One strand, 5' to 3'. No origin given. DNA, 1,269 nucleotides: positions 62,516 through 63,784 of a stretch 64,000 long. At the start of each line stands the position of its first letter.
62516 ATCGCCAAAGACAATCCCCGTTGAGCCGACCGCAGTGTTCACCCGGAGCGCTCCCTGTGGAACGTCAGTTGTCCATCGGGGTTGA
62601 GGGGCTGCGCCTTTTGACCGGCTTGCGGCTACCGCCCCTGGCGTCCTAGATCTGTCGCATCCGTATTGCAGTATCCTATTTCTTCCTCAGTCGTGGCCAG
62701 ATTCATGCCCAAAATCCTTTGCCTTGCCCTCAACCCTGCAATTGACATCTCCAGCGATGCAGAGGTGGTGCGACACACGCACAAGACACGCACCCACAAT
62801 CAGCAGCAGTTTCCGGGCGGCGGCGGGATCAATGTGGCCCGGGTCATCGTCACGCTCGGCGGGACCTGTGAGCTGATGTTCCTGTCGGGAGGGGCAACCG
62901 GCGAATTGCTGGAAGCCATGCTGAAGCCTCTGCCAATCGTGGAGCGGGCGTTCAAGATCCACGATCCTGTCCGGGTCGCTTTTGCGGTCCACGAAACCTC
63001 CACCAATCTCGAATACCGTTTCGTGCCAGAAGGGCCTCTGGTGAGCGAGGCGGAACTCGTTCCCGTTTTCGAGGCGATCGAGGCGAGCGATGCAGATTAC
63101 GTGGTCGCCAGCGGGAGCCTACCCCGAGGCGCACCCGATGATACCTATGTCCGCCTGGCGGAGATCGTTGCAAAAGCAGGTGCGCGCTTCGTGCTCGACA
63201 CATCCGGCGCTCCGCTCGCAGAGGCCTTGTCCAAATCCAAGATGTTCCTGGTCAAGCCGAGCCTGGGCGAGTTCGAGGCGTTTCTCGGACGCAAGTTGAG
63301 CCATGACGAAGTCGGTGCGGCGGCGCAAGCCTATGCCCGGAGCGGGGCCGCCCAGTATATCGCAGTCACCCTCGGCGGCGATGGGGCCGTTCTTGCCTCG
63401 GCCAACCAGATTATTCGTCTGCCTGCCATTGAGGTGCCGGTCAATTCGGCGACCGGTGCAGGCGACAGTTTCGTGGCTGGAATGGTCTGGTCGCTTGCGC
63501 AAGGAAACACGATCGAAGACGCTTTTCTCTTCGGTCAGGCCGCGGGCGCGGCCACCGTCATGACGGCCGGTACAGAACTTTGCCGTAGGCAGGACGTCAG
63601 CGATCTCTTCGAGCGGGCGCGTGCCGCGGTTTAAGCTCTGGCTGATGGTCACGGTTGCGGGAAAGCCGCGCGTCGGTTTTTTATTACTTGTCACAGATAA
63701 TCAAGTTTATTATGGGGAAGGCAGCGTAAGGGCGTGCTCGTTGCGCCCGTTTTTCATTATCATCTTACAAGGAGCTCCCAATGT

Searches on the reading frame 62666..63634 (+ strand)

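Call 83: search_protein_families(library=pfam, proteins=[window:62666-63634:+], max_evalue=0.00001)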
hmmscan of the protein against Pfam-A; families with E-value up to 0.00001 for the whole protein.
window:62666-63634:+ (322 aa): 1 family
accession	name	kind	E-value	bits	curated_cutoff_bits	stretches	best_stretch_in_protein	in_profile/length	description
PF00294.29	PfkB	-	9.6e-43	147.1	25.8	1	26-306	7-298/302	pfkB family carbohydrate kinase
